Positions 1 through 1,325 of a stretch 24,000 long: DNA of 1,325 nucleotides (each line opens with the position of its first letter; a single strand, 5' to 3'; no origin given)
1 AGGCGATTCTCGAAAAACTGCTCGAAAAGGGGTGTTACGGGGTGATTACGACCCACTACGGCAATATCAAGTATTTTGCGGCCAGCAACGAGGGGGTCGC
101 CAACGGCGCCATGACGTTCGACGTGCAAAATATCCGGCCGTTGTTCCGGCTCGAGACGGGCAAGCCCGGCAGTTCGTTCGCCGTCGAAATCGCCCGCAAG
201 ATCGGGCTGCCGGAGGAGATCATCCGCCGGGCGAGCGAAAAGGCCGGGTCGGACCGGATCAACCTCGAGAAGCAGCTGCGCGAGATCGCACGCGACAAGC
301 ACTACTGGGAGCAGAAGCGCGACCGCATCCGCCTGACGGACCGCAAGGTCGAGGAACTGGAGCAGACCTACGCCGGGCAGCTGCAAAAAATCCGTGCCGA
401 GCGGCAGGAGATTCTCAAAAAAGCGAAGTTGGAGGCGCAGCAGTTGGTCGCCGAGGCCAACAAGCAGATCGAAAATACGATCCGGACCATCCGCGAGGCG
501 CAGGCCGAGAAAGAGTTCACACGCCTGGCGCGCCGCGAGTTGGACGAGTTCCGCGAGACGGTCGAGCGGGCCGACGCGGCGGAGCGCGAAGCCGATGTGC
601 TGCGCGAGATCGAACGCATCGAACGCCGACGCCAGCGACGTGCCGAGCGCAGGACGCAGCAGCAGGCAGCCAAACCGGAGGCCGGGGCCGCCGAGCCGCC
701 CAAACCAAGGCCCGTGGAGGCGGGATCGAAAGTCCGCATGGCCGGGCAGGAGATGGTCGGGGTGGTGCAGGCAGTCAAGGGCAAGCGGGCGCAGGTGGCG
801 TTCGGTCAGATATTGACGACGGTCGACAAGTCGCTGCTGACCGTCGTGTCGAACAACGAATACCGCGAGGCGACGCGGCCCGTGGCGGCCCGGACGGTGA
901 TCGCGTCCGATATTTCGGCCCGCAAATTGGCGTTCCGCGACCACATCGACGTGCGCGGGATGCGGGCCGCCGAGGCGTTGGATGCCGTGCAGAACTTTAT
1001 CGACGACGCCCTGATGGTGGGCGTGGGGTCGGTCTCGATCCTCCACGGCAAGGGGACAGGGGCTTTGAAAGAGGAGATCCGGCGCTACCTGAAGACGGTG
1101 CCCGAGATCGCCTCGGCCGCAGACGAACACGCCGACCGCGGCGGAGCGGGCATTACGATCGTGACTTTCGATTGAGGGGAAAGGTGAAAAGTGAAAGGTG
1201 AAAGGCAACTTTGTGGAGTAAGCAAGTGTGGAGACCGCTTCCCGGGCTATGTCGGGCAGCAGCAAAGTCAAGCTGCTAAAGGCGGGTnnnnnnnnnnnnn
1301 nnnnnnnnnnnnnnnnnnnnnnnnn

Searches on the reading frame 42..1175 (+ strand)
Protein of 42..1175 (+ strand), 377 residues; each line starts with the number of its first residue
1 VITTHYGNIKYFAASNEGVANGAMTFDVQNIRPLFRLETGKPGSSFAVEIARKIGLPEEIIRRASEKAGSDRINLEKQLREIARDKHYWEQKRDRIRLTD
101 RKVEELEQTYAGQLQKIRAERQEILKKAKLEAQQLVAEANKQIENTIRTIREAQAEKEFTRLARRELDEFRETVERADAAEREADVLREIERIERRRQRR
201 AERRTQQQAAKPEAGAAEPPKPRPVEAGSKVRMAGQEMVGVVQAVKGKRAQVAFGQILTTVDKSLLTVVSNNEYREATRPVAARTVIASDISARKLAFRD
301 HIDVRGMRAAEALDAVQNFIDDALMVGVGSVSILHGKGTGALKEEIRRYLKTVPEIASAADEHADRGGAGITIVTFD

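Call 58: search_protein_families(library=pfam, proteins=[window:42-1175:+], max_evalue=0.00001)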
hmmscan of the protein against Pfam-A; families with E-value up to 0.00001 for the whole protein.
window:42-1175:+ (377 aa): 1 family
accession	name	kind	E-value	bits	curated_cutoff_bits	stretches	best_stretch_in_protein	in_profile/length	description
PF01713.27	Smr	-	4.8e-24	84.7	25.7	1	302-376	1-76/77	Smr domain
